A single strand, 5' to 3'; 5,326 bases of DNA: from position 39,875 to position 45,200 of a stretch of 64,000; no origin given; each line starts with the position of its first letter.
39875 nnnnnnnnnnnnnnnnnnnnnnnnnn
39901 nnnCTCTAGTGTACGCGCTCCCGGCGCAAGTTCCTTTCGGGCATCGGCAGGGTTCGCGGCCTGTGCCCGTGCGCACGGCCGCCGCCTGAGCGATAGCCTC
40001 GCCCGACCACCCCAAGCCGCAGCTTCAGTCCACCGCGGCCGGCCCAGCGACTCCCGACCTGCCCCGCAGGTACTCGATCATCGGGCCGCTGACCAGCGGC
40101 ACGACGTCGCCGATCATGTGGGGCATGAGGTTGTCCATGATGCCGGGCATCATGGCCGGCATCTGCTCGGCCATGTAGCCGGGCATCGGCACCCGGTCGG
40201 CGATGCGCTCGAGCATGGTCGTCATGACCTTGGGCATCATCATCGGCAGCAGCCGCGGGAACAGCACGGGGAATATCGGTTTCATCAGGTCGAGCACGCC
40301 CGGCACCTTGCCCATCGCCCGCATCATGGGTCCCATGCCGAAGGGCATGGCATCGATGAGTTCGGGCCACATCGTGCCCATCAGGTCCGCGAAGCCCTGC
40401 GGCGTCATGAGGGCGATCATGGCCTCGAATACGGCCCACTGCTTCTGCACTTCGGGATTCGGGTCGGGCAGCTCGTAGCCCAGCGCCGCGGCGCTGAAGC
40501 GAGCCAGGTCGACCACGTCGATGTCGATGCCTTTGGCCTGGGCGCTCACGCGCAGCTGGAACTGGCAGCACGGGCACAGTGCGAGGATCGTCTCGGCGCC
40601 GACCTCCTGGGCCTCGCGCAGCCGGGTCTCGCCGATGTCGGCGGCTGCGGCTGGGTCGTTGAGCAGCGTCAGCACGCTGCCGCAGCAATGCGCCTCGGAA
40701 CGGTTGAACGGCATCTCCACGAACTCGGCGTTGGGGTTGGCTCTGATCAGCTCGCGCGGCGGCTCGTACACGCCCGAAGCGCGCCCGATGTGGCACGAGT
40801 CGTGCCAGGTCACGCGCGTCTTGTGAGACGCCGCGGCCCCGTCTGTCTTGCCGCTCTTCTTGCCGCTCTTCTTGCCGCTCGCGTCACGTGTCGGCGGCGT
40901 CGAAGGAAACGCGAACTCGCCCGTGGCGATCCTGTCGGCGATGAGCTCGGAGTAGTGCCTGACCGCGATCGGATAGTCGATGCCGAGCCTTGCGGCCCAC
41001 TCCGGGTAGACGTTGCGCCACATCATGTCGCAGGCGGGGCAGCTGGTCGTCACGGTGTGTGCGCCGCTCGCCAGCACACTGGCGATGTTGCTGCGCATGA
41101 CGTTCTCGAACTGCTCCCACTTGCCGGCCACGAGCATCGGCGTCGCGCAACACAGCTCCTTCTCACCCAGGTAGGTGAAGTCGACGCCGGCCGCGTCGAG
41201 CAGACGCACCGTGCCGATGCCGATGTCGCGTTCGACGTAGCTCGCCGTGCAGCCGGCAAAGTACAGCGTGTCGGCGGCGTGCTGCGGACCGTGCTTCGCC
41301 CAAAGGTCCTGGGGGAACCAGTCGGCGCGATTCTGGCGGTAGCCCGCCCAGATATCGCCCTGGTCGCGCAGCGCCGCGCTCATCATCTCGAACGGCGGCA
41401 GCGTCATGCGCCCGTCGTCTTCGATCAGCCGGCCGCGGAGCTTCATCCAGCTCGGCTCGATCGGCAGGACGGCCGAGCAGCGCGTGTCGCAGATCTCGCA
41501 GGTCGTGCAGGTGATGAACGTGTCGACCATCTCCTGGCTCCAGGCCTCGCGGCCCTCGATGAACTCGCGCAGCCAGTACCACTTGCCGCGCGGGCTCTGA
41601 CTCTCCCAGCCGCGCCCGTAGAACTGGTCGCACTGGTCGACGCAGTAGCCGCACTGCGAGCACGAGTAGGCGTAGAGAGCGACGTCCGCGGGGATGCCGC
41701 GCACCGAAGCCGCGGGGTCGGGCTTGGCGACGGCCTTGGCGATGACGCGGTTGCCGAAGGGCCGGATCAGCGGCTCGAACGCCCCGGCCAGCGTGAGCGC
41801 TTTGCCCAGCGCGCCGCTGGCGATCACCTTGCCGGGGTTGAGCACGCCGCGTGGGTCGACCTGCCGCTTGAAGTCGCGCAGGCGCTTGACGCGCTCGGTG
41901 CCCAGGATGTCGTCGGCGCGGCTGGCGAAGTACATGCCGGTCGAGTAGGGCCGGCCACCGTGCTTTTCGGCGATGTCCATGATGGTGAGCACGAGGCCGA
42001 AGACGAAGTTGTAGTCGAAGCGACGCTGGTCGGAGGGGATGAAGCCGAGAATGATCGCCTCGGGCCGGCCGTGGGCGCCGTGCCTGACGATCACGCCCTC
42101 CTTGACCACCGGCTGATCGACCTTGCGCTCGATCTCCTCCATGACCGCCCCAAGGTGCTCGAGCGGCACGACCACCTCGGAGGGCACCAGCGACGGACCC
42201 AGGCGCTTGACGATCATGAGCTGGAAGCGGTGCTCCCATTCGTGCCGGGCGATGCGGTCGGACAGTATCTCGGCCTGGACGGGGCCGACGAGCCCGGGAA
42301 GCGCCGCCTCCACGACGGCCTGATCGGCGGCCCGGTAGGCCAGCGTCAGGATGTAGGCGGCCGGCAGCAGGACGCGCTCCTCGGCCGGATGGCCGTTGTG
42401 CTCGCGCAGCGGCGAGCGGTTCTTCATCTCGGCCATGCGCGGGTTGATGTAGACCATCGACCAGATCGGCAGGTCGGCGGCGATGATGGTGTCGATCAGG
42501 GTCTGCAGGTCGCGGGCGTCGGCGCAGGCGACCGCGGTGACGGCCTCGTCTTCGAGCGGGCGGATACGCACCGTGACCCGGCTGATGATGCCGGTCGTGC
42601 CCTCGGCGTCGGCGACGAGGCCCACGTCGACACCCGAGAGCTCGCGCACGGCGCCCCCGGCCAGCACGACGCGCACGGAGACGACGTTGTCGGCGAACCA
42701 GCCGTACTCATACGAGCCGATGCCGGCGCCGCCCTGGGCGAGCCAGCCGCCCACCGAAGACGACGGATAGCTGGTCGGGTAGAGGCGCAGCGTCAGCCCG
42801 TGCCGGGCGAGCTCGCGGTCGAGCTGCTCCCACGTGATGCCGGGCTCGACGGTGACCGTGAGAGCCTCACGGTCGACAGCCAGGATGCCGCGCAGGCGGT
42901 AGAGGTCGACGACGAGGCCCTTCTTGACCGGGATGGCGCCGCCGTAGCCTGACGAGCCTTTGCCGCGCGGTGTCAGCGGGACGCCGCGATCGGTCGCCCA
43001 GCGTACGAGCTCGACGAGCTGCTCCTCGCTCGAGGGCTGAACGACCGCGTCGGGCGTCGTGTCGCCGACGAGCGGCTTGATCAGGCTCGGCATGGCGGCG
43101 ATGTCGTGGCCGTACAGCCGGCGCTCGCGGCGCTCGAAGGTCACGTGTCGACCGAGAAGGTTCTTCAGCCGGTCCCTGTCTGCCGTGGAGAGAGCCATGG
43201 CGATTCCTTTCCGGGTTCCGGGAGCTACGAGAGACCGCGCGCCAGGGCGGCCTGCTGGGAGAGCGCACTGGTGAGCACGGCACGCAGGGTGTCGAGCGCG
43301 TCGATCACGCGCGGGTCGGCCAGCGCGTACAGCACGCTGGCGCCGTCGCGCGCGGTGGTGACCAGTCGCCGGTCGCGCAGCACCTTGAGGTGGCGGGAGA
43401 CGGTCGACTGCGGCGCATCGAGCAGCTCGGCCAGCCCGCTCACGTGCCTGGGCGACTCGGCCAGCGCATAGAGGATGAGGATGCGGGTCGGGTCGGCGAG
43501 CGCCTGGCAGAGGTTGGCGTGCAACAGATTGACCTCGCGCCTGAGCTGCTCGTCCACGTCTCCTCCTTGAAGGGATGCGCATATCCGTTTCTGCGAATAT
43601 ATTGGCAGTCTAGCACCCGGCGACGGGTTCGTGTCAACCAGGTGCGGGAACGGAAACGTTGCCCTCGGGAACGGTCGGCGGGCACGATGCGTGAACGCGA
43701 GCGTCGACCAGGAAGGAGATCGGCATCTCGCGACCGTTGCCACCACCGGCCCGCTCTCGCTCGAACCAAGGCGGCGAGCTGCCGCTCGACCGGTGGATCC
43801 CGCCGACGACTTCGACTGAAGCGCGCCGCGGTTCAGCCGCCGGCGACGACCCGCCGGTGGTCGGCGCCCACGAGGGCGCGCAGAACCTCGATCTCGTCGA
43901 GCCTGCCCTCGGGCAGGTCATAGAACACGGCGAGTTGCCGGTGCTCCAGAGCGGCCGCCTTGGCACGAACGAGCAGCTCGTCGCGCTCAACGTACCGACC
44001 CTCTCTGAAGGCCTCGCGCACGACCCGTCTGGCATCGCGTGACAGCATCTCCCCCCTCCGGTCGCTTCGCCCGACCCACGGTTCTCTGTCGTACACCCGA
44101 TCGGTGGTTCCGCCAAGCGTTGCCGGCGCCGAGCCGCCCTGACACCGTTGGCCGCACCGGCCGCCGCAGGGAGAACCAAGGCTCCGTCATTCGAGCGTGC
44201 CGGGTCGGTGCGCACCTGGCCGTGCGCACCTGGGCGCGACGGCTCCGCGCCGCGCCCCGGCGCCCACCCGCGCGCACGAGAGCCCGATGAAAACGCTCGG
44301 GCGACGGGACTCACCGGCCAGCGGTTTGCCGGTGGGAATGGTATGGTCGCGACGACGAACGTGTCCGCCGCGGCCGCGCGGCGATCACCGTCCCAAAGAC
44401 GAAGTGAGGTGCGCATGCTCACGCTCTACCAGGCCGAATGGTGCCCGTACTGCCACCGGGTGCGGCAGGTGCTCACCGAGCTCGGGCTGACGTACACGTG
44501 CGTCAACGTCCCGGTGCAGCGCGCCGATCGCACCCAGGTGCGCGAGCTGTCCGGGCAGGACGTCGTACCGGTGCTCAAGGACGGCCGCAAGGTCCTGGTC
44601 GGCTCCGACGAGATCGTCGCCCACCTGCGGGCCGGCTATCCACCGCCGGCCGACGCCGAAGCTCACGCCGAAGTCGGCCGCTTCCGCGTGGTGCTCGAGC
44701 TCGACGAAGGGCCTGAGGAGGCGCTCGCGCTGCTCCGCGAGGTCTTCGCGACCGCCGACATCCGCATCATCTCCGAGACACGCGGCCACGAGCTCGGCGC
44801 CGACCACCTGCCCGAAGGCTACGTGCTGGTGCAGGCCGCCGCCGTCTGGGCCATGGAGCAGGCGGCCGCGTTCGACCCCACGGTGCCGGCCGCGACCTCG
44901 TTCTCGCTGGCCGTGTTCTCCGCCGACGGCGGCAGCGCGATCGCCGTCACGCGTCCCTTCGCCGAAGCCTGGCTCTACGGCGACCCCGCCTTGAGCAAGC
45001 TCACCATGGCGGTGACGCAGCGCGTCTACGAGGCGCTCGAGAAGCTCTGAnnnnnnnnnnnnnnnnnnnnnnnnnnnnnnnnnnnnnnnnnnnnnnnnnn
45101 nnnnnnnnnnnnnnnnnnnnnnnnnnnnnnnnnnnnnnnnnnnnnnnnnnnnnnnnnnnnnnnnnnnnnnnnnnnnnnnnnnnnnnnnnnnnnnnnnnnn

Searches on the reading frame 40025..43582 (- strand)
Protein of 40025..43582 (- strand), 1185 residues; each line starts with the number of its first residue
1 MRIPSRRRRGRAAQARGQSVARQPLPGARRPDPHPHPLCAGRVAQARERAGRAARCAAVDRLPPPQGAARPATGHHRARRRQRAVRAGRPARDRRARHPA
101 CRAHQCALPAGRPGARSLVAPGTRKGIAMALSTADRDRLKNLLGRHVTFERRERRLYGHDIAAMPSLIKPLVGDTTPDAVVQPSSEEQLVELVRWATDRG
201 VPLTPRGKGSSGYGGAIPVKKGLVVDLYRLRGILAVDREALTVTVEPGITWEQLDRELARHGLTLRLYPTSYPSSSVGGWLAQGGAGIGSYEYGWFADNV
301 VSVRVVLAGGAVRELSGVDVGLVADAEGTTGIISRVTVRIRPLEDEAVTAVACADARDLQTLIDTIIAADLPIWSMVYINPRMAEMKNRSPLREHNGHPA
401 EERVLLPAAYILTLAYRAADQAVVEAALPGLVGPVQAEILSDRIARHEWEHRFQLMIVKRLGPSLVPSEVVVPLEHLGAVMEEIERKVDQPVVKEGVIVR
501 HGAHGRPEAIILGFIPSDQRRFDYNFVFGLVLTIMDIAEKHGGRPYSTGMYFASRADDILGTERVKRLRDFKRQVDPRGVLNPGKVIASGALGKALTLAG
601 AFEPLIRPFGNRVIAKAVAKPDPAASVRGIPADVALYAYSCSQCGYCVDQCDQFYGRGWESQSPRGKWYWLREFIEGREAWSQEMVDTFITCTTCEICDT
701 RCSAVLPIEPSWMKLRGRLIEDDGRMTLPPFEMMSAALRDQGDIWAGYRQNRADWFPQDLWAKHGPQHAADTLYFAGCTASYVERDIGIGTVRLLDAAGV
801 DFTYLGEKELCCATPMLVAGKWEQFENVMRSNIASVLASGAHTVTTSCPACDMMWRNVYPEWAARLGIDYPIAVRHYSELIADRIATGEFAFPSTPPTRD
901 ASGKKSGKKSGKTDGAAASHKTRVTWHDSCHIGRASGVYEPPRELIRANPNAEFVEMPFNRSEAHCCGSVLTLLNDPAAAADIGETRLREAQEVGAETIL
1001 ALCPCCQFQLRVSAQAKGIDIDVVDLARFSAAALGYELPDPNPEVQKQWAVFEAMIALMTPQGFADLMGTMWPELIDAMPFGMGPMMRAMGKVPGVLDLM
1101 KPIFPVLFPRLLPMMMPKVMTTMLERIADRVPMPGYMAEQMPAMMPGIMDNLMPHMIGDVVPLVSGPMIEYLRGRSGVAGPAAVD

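Call 58: search_protein_families(library=pfam, proteins=[window:40025-43582:-], max_evalue=0.01)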
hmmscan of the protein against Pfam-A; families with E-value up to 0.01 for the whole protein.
window:40025-43582:- (1185 aa): 8 families
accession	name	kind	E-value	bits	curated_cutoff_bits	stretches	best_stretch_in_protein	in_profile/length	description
PF01565.28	FAD_binding_4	-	2.1e-43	147.8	26.4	1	177-316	1-139/139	FAD binding domain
PF02754.22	CCG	-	3.8e-30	104.3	20.6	2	924-1011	1-85/85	Cysteine-rich domain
PF13534.11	Fer4_17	-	2.1e-09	38.2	22.2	1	640-704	1-58/61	4Fe-4S dicluster domain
PF02913.24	FAD-oxidase_C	-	9.6e-07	29.2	21.2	1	346-586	5-248/248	FAD linked oxidases, C-terminal domain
PF13183.11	Fer4_8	-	7.9e-05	23.6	27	1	638-703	2-65/68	4Fe-4S dicluster domain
PF13187.11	Fer4_9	-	0.0005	20.5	27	1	641-703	2-48/52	4Fe-4S dicluster domain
PF12838.12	Fer4_7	-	0.0064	17.4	27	0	641-702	2-48/52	4Fe-4S dicluster domain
PF13237.11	Fer4_10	-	0.0097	16.3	25.5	0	639-651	40-52/53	4Fe-4S dicluster domain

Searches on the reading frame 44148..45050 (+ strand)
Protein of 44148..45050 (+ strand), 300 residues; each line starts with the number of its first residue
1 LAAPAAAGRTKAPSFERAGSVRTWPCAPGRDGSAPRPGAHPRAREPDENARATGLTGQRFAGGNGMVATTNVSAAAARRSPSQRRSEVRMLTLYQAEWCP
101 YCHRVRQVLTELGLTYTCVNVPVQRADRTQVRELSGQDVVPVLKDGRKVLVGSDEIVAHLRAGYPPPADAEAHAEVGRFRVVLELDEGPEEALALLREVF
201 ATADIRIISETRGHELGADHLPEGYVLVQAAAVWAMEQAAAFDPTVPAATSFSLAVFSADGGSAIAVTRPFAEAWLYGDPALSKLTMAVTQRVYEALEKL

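Call 58: search_protein_families(library=pfam, proteins=[window:44148-45050:+], max_evalue=0.01)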
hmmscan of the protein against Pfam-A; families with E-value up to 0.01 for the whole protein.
window:44148-45050:+ (300 aa): 6 families
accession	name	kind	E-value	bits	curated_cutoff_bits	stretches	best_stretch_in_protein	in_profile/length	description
PF13417.12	GST_N_3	-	2.4e-16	60.2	22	1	93-167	1-74/75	Glutathione S-transferase, N-terminal domain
PF00462.30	Glutaredoxin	-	2.6e-12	47.2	22.9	1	92-144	2-54/60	Glutaredoxin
PF13409.12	GST_N_2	-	2.3e-11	44.5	25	1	98-160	1-67/70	Glutathione S-transferase, N-terminal domain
PF02798.26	GST_N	-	0.0037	18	20.9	1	91-160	3-74/76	Glutathione S-transferase, N-terminal domain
PF00085.26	Thioredoxin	-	0.005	17.3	23.5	1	87-137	18-67/103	Thioredoxin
PF13098.12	Thioredoxin_2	-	0.0056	17.4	27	0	87-112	5-30/104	Thioredoxin-like domain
